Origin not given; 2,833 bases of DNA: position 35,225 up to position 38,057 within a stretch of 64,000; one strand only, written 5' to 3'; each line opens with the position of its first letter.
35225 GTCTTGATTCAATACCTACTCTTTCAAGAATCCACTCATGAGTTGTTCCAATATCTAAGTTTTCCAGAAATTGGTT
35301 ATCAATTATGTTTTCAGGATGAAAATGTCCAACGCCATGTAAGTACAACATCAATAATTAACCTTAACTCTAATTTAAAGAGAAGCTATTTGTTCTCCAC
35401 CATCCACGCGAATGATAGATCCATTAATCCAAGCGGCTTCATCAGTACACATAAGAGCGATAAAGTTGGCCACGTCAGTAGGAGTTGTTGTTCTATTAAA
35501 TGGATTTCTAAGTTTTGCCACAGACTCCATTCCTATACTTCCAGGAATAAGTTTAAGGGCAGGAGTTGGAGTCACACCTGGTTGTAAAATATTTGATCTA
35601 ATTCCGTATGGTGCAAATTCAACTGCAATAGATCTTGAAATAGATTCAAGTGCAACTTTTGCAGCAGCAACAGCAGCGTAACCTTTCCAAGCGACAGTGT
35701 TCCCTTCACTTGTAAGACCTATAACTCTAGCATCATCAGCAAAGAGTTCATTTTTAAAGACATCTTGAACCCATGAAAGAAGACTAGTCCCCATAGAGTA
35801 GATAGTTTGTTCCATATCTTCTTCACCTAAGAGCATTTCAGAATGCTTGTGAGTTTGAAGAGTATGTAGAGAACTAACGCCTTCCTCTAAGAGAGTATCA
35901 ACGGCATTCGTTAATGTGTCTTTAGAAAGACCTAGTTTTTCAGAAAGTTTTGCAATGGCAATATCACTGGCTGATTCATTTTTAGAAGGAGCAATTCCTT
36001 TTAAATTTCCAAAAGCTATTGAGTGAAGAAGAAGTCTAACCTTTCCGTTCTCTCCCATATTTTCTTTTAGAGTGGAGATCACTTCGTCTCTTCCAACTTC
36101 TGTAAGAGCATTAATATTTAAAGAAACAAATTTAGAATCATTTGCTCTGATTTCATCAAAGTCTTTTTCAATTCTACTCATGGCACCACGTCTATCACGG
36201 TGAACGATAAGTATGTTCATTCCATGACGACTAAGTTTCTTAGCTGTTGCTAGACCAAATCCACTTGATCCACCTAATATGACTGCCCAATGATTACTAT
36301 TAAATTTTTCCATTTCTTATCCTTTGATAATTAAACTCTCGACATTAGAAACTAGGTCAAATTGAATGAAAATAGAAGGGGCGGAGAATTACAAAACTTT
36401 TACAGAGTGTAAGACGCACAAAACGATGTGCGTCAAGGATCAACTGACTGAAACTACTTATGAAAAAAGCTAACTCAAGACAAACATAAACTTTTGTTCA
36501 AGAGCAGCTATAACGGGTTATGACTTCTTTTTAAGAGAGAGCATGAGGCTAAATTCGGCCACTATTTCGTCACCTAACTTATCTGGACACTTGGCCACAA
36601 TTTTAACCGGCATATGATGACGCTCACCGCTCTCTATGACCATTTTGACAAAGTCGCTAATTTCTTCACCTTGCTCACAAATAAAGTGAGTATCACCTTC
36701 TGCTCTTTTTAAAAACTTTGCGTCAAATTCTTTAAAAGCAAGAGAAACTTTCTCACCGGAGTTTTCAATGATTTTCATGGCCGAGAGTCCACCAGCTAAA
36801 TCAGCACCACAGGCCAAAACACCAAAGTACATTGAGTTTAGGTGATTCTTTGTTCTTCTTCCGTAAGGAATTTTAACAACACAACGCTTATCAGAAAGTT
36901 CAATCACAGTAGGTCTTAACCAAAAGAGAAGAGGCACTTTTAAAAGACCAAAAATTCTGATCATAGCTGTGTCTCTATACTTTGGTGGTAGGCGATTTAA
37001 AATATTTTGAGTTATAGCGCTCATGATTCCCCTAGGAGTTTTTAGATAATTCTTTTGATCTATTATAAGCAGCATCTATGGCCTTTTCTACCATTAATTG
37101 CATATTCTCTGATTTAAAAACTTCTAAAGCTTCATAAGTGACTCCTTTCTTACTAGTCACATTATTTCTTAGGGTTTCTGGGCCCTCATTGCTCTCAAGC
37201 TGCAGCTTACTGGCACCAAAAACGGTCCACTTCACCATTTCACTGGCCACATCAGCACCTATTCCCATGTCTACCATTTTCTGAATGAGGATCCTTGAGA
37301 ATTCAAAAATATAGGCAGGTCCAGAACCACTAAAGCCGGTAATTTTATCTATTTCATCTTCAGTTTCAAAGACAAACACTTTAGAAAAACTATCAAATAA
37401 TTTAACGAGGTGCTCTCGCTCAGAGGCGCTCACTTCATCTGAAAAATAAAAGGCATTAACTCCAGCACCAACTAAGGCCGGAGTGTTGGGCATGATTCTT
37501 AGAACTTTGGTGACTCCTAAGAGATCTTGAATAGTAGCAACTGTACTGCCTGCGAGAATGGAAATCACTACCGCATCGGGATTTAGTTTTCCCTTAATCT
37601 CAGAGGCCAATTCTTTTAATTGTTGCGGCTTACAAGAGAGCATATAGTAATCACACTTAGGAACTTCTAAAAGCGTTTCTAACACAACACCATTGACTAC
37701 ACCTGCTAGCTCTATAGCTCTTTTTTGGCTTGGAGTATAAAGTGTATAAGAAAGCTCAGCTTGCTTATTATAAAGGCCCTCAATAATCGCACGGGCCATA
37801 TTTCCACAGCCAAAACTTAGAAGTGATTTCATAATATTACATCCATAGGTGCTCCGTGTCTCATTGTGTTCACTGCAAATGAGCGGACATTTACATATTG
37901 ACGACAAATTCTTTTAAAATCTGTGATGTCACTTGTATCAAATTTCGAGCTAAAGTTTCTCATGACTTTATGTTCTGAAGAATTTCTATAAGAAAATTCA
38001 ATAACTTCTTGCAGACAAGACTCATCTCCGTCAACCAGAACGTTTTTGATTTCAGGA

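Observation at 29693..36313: Self-contained second type II FAS cluster with its own ACP, PPTase and acyltransferase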

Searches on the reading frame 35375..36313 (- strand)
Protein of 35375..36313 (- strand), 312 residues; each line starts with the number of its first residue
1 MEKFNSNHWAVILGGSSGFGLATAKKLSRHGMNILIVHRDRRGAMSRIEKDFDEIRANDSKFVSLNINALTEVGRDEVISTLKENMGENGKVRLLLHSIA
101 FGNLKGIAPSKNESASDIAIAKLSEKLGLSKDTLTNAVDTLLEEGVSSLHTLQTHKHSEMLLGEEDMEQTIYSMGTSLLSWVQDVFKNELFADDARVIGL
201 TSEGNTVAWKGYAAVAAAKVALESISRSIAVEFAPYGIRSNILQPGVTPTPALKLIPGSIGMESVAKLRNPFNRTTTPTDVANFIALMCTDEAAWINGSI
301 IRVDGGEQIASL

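Call 4: search_protein_families(library=pfam, proteins=[window:35375-36313:-], max_evalue=0.01)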
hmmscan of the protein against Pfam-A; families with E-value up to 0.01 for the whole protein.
window:35375-36313:- (312 aa): 7 families
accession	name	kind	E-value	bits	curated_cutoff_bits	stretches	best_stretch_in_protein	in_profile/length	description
PF13561.12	adh_short_C2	-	7.2e-36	124.4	27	2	163-306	93-234/236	Enoyl-(Acyl carrier protein) reductase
PF00106.31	adh_short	-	9e-19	68.2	26.6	2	162-253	96-187/195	short chain dehydrogenase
PF12241.14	Enoyl_reductase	-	2.8e-06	27.3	22.1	1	57-257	19-201/236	Trans-2-enoyl-CoA reductase catalytic region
PF23441.1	SDR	-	0.0015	18.4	27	0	210-252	158-198/258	SDR-like rossmann domain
PF08659.16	KR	-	0.0037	17.6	22.6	1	11-139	4-129/180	KR domain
PF01047.28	MarR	-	0.0053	17.1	24.6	0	117-145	17-45/59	MarR family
PF13412.12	HTH_24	-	0.0084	16.1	21.9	0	117-146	17-46/48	Winged helix-turn-helix DNA-binding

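Call 5: search_protein_families(library=ncbifam, proteins=[window:35375-36313:-], max_evalue=0.01)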
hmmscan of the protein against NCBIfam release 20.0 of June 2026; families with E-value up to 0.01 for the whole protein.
window:35375-36313:- (312 aa): 206 families (the best 25 are shown)
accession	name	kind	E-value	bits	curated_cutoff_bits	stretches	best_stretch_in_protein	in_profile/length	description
NF005975.0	PRK08063.1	equivalog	4.9e-30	104.6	328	2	160-307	99-246/250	enoyl-[acyl-carrier-protein] reductase FabL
NF005559.1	PRK07231.1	subfamily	1.2e-29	103.6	215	2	155-307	92-247/249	glucose 1-dehydrogenase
NF009466.0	PRK12826.1-2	subfamily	3.3e-24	85.7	222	2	178-310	117-247/248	3-oxoacyl-ACP reductase FabG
NF005067.0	PRK06484.1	equivalog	8e-24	84.1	713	2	194-306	397-510/524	short chain dehydrogenase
NF004791.0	PRK06138.1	equivalog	8.8e-23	80.9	312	2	197-309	135-251/252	SDR family oxidoreductase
TIGR01830.1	3oxo_ACP_reduc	equivalog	1e-22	81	297.75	2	160-306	93-237/239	3-oxoacyl-[acyl-carrier-protein] reductase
NF009464.0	PRK12824.1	subfamily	1.4e-22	80.5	269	1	163-307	100-242/245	3-oxoacyl-ACP reductase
NF006693.0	PRK09242.1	equivalog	2.3e-22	79.4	328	2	195-307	141-253/258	SDR family oxidoreductase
NF052558.1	MBtsdlDhBudC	equivalog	2.3e-21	76.5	270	2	211-308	145-242/250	meso-2,3-butanediol dehydrogenase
NF005681.0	PRK07478.1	subfamily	3.1e-21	75.9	267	2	203-310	145-252/254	SDR family oxidoreductase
NF006121.0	PRK08265.1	subfamily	4.4e-21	75.6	294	1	186-306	122-244/263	short chain dehydrogenase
NF004197.0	PRK05653.1-1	equivalog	1.2e-20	74.2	332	2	159-307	100-246/249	3-oxoacyl-ACP reductase FabG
NF053701.1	CsHdxCHCADhChcB2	equivalog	1.5e-20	73.8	350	1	197-306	134-241/245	cis-4-hydroxycyclohexanecarboxylate dehydrogenase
NF009468.0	PRK12826.1-4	equivalog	1.8e-20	73.7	318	2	201-307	141-247/256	SDR family oxidoreductase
NF005752.0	PRK07576.1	subfamily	1.8e-20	73.3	321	2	189-309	131-252/271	SDR family oxidoreductase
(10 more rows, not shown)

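Call 25: search_solved_structures(query=window:35375-36313:-, max_evalue=0.00001, show_alignments=1)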
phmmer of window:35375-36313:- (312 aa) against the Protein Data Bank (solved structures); distinct sequences matched with E-value up to 0.00001: 386 (the best 60 are shown).
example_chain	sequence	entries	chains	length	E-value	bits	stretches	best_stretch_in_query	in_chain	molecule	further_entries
1w6u_A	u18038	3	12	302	2.3e-16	63.7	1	214-309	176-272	2,4-DIENOYL-COA REDUCTASE, MITOCHONDRIAL PRECURSOR | 2,4-DIENOYL-COA REDUCTASE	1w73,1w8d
8sy8_A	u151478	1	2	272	4.1e-16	62.8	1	153-308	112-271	4-formylbenzenesulfonate dehydrogenase TsaC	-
2hq1_A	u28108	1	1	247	4.9e-16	62.6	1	162-306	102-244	Glucose/ribitol dehydrogenase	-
4ni5_A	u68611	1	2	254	9.3e-16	61.6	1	205-307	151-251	Oxidoreductase, short-chain dehydrogenase/reductase family protein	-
7ucw_A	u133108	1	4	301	4.2e-15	59.5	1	215-309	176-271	Decr1 protein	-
8hdi_A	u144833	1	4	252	1.1e-14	58.1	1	212-306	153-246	7-alpha-hydroxysteroid dehydrogenase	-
8hdn_A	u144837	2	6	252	1.2e-14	58.1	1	212-306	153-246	7-alpha-hydroxysteroid dehydrogenase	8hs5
5t2u_A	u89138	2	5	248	1.2e-14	58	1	196-307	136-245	Oxidoreductase, short chain dehydrogenase/reductase family protein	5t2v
8hde_A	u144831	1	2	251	1.4e-14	57.8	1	212-306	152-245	7-alpha-hydroxysteroid dehydrogenase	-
8hs6_A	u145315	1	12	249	1.5e-14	57.7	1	212-306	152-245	7-alpha-hydroxysteroid dehydrogenase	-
8hs9_E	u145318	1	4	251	1.5e-14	57.6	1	212-306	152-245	7-alpha-hydroxysteroid dehydrogenase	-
3gaf_A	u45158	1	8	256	1.6e-14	57.6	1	212-306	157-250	7-ALPHA-HYDROXYSTEROID DEHYDROGENASE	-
8hs4_A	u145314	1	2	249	1.7e-14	57.5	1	212-306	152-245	7-alpha-hydroxysteroid dehydrogenase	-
8hsa_G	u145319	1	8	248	2.1e-14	57.2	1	212-306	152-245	7-alpha-hydroxysteroid dehydrogenase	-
8hax_A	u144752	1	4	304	2.7e-14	56.8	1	212-306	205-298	7-alpha-hydroxysteroid dehydrogenase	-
3oic_A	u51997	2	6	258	5.4e-14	55.9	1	174-309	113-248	Enoyl-[acyl-carrier-protein] reductase [NADPH]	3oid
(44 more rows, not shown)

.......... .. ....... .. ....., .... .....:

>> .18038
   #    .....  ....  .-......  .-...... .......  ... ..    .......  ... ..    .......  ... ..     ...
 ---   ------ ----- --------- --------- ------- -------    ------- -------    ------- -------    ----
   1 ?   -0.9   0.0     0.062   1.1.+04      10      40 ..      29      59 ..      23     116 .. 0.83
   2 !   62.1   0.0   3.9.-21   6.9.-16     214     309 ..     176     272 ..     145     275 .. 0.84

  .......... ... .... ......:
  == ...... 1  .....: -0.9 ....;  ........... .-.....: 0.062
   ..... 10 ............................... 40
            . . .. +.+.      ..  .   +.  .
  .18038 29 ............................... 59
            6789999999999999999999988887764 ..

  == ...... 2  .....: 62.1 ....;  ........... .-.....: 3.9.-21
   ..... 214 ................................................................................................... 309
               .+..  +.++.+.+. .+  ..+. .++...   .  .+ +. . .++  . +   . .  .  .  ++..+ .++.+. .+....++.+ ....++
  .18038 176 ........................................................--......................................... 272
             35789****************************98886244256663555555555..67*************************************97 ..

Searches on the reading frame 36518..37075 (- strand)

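Call 4: search_protein_families(library=pfam, proteins=[window:36518-37075:-], max_evalue=0.01)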
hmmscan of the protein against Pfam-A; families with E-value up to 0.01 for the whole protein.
window:36518-37075:- (185 aa): 1 family
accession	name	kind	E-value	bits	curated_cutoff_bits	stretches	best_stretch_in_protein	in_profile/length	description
PF14539.12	DUF4442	-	4.9e-09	36.9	25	1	44-162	10-116/132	Domain of unknown function (DUF4442)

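Call 5: search_protein_families(library=ncbifam, proteins=[window:36518-37075:-], max_evalue=0.01)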
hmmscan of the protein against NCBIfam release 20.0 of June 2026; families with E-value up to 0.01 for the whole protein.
window:36518-37075:- (185 aa): 1 family
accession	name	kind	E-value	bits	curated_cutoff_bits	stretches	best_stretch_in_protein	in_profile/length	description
TIGR00369.1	unchar_dom_1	domain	3.3e-05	23.9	36.6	1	52-128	5-78/117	hotdog fold thioesterase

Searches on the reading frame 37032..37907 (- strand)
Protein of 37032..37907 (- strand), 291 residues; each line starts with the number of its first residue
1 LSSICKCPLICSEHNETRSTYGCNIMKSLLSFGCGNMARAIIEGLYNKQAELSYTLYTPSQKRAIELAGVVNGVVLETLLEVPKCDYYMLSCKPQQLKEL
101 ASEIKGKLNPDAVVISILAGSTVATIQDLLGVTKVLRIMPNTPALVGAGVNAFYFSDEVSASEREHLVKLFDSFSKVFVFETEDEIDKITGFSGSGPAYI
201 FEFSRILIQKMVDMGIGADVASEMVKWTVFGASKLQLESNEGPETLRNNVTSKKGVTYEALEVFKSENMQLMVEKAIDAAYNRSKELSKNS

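Call 7: search_protein_families(library=pfam, proteins=[window:37032-37907:-], max_evalue=0.001)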
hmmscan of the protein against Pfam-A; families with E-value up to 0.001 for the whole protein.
window:37032-37907:- (291 aa): 2 families
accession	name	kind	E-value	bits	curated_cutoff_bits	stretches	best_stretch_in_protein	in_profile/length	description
PF14748.11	P5CR_dimer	-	1.6e-28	99.5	25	1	183-287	1-105/105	Pyrroline-5-carboxylate reductase dimerisation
PF03807.23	F420_oxidored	-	8.8e-09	36.3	21.6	1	33-120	6-94/94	NADP oxidoreductase coenzyme F420-dependent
